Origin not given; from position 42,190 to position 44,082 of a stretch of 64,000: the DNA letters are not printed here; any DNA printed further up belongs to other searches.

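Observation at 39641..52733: Candidate aerobic quaternary-amine N-demethylation island combining an MttB-family methyltransferase with O2-dependent demethylases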

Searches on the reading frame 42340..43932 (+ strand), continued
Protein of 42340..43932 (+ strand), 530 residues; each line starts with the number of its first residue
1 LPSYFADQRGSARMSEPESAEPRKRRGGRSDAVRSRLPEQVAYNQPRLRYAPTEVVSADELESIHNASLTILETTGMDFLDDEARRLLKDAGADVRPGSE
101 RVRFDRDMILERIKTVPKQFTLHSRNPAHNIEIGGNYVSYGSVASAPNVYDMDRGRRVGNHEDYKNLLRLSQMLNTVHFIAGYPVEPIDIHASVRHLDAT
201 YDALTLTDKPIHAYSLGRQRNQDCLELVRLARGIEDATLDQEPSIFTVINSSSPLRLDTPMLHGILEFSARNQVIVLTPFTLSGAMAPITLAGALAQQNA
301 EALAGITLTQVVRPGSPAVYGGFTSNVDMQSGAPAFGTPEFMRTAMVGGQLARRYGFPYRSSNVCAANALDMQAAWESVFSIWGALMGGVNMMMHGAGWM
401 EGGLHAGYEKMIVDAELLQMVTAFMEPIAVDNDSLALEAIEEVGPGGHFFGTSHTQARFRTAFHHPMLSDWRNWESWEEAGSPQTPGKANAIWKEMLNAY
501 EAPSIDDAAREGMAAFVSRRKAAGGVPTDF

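Call 69: search_protein_families(library=ncbifam, proteins=[L021:8174-9694:+, L027:9976-11220:+, L070:7205-8389:+, L071:3413-4432:-, L004:18188-19309:+, L070:19259-20215:-], max_evalue=1e-10)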
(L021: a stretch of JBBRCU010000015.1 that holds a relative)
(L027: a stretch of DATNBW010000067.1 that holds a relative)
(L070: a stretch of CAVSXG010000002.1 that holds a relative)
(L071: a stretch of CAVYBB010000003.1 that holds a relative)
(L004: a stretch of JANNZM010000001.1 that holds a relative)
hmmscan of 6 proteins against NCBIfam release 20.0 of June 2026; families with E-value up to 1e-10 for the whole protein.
L021:8174-9694:+ (506 aa): 41 families (the best 25 are shown)
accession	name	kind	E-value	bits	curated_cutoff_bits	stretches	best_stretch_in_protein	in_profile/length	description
NF007352.0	PRK09847.1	equivalog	1.2e-177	591.3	850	1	13-503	7-493/495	aldehyde dehydrogenase PuuC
TIGR01804.1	BADH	equivalog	6.3e-157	522.8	668.6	1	29-497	1-467/467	betaine-aldehyde dehydrogenase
NF045736.1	PaDhStyDRhodo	equivalog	4.7e-156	520.1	800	1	26-497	3-473/479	phenylacetaldehyde dehydrogenase StyD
NF009725.0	PRK13252.1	equivalog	2.3e-150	501.3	593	1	23-504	4-482/488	betaine-aldehyde dehydrogenase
TIGR02299.1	HpaE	equivalog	2e-147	491.7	638.35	1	28-501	3-476/488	5-carboxymethyl-2-hydroxymuconate semialdehyde dehydrogenase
NF045735.1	PaDhStyDPseudo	equivalog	8e-144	479.9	850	1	25-498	2-478/483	phenylacetaldehyde dehydrogenase StyD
NF010000.0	PRK13473.1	subfamily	2.5e-140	468.3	615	1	26-499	3-470/475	aminobutyraldehyde dehydrogenase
NF050026.1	AcaldDHExaC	equivalog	7.6e-135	450.4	900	1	23-499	13-491/503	acetaldehyde dehydrogenase ExaC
TIGR03216.1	OH_muco_semi_DH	equivalog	2.3e-127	425.6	693.25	1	28-499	3-477/481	2-hydroxymuconic semialdehyde dehydrogenase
TIGR01780.1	SSADH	subfamily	2.1e-116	389.5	646.35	1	50-497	6-448/448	succinate-semialdehyde dehydrogenase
NF052305.1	DioxValDhHalo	equivalog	8e-115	384.5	750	1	26-501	5-481/483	2,5-dioxovalerate dehydrogenase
TIGR04284.1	aldehy_Rv0768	hypoth_equivalog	3.5e-113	379.1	775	1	27-498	2-475/480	aldehyde dehydrogenase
NF006916.0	PRK09407.1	equivalog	5.8e-111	371.7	521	1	36-498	29-489/526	succinic semialdehyde dehydrogenase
NF042993.1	AlphKGSA_gudD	equivalog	2.6e-107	359.5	770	1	27-500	5-479/481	alpha-ketoglutaric semialdehyde dehydrogenase GucD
TIGR03374.1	ABALDH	equivalog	1.4e-104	350.6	909.3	1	29-497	5-467/472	aminobutyraldehyde dehydrogenase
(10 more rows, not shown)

L027:9976-11220:+ (414 aa): 13 families
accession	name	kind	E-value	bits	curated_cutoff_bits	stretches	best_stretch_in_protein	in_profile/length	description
NF041833.1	Fe_ADH_ErcA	equivalog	1.6e-68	231.6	550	1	38-406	13-374/382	alcohol dehydrogenase-like regulatory protein ErcA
TIGR02638.1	lactal_redase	equivalog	2.7e-67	227.2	523.15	1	35-407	9-376/379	lactaldehyde reductase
NF053866.1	CholDhdGbsBBac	equivalog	6.1e-66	222.6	550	1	35-399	17-376/392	choline dehydrogenase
NF007911.0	PRK10624.1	equivalog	3.7e-62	210.5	537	1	35-409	10-377/382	lactaldehyde reductase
NF058672.1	4HyButDHCUPNE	equivalog_domain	7.3e-62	209.7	500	1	36-405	10-369/378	4-hydroxybutyrate dehydrogenase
NF050025.1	SulfAcetaldRedSarD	equivalog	2.2e-61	207.9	700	1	37-410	12-381/385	sulfoacetaldehyde reductase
NF011998.0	PRK15454.1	equivalog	1.3e-58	198.6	556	1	38-409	32-390/395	ethanolamine utilization ethanol dehydrogenase EutG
TIGR03405.1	Phn_Fe-ADH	equivalog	1.1e-55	188.8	423.7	1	35-392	6-347/355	iron-containing alcohol dehydrogenase PsrA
NF010378.0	PRK13805.1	equivalog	1.1e-50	172.4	951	1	55-321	482-755/872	bifunctional acetaldehyde-CoA/alcohol dehydrogenase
NF007363.0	PRK09860.1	equivalog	1.9e-50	172.1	581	1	41-409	17-378/383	L-threonine dehydrogenase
NF011717.0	PRK15138.1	equivalog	6.6e-28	97.8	645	1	35-384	11-356/387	alcohol dehydrogenase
TIGR04266.1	NDMA_methanol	equivalog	1.5e-27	96.4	625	1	35-359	18-339/420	NDMA-dependent methanol dehydrogenase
NF041822.1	daptide_DH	equivalog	1.5e-17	63.5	300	1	57-276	2-222/363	daptide-type RiPP biosynthesis dehydogenase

L070:7205-8389:+ (394 aa): 9 families
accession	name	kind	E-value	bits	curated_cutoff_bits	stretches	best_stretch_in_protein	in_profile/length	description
NF047820.1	TalGalacDh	equivalog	3.4e-34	118.4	500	1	27-388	3-360/371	L-talarate/galactarate dehydratase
NF040866.1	AraD_Arch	equivalog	6.9e-29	101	650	1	116-392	107-369/372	arabinonate dehydratase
NF010624.0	PRK14017.1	equivalog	8.4e-28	97.5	311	1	59-392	16-360/382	galactonate dehydratase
NF040790.2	glucon_galact_dh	equivalog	2.8e-24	85.7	750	1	60-392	27-369/390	bifunctional D-gluconate/D-galactonate dehydratase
TIGR02534.1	mucon_cyclo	subfamily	1.6e-21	76.8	334.95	1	58-392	29-365/368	muconate/chloromuconate family cycloisomerase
NF011968.0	PRK15440.1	equivalog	1.7e-21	76.6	393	1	117-391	130-391/395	L-rhamnonate dehydratase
NF043002.1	HProlDhtase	equivalog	3.4e-17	62.4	500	1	55-383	30-353/366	cis-3-hydroxy-L-proline dehydratase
NF043051.1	ManoateDhtManD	equivalog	5.5e-16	58.4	550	0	61-177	20-150/403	D-mannonate dehydratase ManD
NF011654.0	PRK15072.1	subfamily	3.5e-14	52.5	430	0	61-178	20-151/404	D-galactonate dehydratase family protein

L071:3413-4432:- (339 aa): 1 family
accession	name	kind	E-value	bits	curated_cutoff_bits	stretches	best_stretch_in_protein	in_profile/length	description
NF049931.1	GlyBetbindOsmF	equivalog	1.6e-22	80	400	1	68-337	4-281/283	glycine betaine ABC transporter substrate-binding protein OsmF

L004:18188-19309:+ (373 aa): 5 families
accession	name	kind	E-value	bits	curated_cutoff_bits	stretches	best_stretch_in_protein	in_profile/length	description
NF005718.0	PRK07534.1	equivalog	2.9e-150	500.2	338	1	40-369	2-331/337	betaine--homocysteine S-methyltransferase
NF006396.0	PRK08645.1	equivalog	2.3e-62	211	453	1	47-342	7-294/611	bifunctional homocysteine S-methyltransferase/methylenetetrahydrofolate reductase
TIGR02082.1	metH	equivalog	2.2e-38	131.6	1010.85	1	51-344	3-324/1182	methionine synthase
NF007024.0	PRK09490.1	equivalog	4.9e-32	110.7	1497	1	77-347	59-344/1234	methionine synthase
NF007020.0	PRK09485.1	equivalog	3.8e-23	82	215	1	43-332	3-303/306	homocysteine S-methyltransferase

L070:19259-20215:- (318 aa): 16 families
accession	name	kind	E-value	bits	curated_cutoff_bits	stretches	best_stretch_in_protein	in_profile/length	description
TIGR03560.1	F420_Rv1855c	subfamily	1.4e-62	211.5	231.4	1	14-228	9-225/227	TIGR03560 family F420-dependent LLM class oxidoreductase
TIGR03856.1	F420_MSMEG_2906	subfamily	3.2e-54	184.1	243.7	1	6-229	3-208/249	LLM class F420-dependent oxidoreductase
TIGR03619.1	F420_Rv2161c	subfamily_domain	4.8e-40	137.7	166.9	1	23-230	3-217/247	TIGR03619 family F420-dependent LLM class oxidoreductase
TIGR03621.1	F420_MSMEG_2516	subfamily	2.7e-31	108.8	213.15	1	15-196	11-174/295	TIGR03621 family F420-dependent LLM class oxidoreductase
TIGR03571.1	lucif_BA3436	subfamily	1.7e-19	70.2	303.9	1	13-213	26-223/304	TIGR03571 family LLM class oxidoreductase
NF002619.0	PRK02271.1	equivalog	2.5e-16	59.9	276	1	24-235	20-215/329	5,10-methylenetetrahydromethanopterin reductase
TIGR03555.1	F420_mer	equivalog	1.4e-15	57.5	348.7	1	25-228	19-207/325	5,10-methylenetetrahydromethanopterin reductase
TIGR03557.1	F420_G6P_family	subfamily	3.3e-15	56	210.4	1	12-204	7-194/316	TIGR03557 family F420-dependent LLM class oxidoreductase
TIGR04021.1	LLM_DMSO2_sfnG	equivalog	8.7e-15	54.9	382.95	1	22-239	32-242/350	dimethylsulfone monooxygenase SfnG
TIGR04020.1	seco_metab_LLM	subfamily_domain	1.2e-14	54.2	244.45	1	17-232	18-228/341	MupA/Atu3671 family FMN-dependent luciferase-like monooxygenase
TIGR03565.1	alk_sulf_monoox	equivalog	5.3e-14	52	518.2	1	59-239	57-233/346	FMNH2-dependent alkanesulfonate monooxygenase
TIGR03559.1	F420_Rv3520c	subfamily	7e-14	51.6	335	1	53-198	38-189/325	LLM class F420-dependent oxidoreductase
TIGR04024.1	F420_NP1902A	hypoth_equivalog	1.5e-13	50.2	345.4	1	21-236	18-218/330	TIGR04024 family LLM class F420-dependent oxidoreductase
NF001939.1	PRK00719.1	subfamily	3.2e-13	49.2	510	1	59-239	57-233/373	alkanesulfonate monooxygenase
TIGR03854.1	F420_MSMEG_3544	hypoth_equivalog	2e-12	47.1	295.6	1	26-237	18-220/290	TIGR03854 family LLM class F420-dependent oxidoreductase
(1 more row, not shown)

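Call 71: get_annotated_region(hit=H15, flank=12000)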
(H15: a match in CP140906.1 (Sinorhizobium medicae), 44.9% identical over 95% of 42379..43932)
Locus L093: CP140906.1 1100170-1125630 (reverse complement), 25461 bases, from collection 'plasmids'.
description: Sinorhizobium medicae strain ml29 plasmid pSymA, complete sequence
organism: Sinorhizobium medicae (NCBI taxid 110321)
taxonomy: Bacteria; Pseudomonadota; Alphaproteobacteria; Hyphomicrobiales; Rhizobiaceae; Sinorhizobium; Sinorhizobium medicae
host: -; source: Medicago lupulina,whole organism; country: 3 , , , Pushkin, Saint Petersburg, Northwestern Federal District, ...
typing (MOB-suite, as given by PLSDB): conjugative; relaxase MOBP,MOBQ; mating-pair formation MPF_T
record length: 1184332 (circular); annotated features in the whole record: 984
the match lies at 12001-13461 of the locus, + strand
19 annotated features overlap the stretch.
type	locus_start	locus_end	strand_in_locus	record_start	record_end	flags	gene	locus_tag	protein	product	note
CDS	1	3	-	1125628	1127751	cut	-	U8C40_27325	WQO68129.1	response regulator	-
CDS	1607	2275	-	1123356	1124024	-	-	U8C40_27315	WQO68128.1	chemotaxis protein CheW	-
CDS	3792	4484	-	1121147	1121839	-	-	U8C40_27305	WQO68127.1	response regulator transcription factor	-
CDS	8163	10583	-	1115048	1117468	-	-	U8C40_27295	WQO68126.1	FAD-dependent oxidoreductase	-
CDS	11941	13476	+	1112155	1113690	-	-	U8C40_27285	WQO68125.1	trimethylamine methyltransferase family protein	-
CDS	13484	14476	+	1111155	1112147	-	-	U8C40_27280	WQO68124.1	GlxA family transcriptional regulator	-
CDS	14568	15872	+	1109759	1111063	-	-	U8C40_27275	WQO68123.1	Xaa-Pro peptidase family protein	-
CDS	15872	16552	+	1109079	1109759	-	-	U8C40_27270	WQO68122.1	isochorismatase family protein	-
CDS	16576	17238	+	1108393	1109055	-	-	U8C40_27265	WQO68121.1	ABC transporter permease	-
CDS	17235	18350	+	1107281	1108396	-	-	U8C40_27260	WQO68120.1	ABC transporter ATP-binding protein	-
CDS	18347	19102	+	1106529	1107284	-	-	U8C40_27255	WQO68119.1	ABC transporter permease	-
CDS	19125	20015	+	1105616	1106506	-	-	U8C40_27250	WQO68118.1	glycine betaine ABC transporter substrate-binding protein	-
CDS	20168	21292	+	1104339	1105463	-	-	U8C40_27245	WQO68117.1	mandelate racemase/muconate lactonizing enzyme family protein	-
CDS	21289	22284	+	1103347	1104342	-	-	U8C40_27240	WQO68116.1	Ldh family oxidoreductase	-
CDS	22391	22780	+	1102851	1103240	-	-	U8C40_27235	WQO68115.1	antitoxin Xre/MbcA/ParS toxin-binding domain-containing protein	-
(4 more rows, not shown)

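Call 83: search_protein_families(library=pfam, proteins=[L016:8085-9827:-, L004:533-2191:-, L016:2442-4178:-, L016:5131-6342:-, L017:12938-14221:+, L017:14199-14906:+, L006:8447-9418:-, L006:12454-14100:-, L006:14051-15160:-, L006:7217-8176:-], max_evalue=0.0001)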
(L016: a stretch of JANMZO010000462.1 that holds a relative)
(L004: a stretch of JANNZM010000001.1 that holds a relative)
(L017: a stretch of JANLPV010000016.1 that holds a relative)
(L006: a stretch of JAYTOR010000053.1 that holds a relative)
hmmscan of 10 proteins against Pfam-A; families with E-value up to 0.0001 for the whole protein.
L016:8085-9827:- (580 aa): 1 family
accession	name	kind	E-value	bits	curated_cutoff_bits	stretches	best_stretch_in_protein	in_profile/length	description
PF01268.25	FTHFS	-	9.3e-250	830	27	1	20-580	2-556/556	Formate--tetrahydrofolate ligase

L004:533-2191:- (552 aa): 4 families
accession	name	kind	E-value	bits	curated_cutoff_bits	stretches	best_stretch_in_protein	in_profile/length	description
PF00732.25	GMC_oxred_N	-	4.6e-54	184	23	1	4-296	1-217/218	GMC oxidoreductase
PF05199.19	GMC_oxred_C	-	9.7e-36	123.8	24.6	1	388-521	2-139/139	GMC oxidoreductase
PF01266.30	DAO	-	1.8e-06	28.2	27.9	0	5-36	1-31/353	FAD dependent oxidoreductase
PF00890.30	FAD_binding_2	-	1.6e-05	24.7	20.4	0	5-38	1-33/414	FAD binding domain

L016:2442-4178:- (578 aa): 2 families
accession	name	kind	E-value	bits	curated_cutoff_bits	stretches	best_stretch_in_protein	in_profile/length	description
PF00501.34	AMP-binding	-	3.8e-79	266.7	29.9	1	49-439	6-384/384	AMP-binding enzyme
PF13193.12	AMP-binding_C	-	8.8e-18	65.4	24.5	1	489-565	1-76/76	AMP-binding enzyme C-terminal domain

L016:5131-6342:- (403 aa): 1 family
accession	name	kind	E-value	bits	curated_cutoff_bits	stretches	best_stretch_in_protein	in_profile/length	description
PF13458.12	Peripla_BP_6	-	1.6e-05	25.2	31.7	1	113-253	53-197/343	Periplasmic binding protein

L017:12938-14221:+ (427 aa): 0 families

L017:14199-14906:+ (235 aa): 1 family
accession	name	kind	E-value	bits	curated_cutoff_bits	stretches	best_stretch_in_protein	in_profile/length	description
PF00072.30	Response_reg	-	3.3e-08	34.1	30.2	1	5-86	2-79/111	Response regulator receiver domain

L006:8447-9418:- (323 aa): 1 family
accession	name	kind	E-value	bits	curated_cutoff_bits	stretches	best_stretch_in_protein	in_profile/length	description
PF01553.26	Acyltransferase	-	1.2e-27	96.8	23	1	41-165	3-131/132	Acyltransferase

L006:12454-14100:- (548 aa): 1 family
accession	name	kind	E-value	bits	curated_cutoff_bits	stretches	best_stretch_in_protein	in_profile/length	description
PF00528.27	BPD_transp_1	-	1.1e-21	77.8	26.4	2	363-541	7-182/184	Binding-protein-dependent transport system inner membrane component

L006:14051-15160:- (369 aa): 4 families
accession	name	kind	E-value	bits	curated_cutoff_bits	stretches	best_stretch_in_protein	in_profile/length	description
PF01547.30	SBP_bac_1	-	2.8e-15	57.5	26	1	68-314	2-306/307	Bacterial extracellular solute-binding protein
PF13416.11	SBP_bac_8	-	5.3e-15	56.4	27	1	76-331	1-265/279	Bacterial extracellular solute-binding protein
PF13531.11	SBP_bac_11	-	2.8e-14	53.9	25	1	64-317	2-221/227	Bacterial extracellular solute-binding protein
PF13343.11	SBP_bac_6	-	3.8e-13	49.9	24.6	1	119-327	17-219/245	Bacterial extracellular solute-binding protein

L006:7217-8176:- (319 aa): 1 family
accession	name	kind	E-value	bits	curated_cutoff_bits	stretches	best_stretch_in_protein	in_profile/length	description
PF02826.25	2-Hacid_dh_C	-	1.2e-54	184.8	25.1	1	114-285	1-177/178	D-isomer specific 2-hydroxyacid dehydrogenase, NAD binding domain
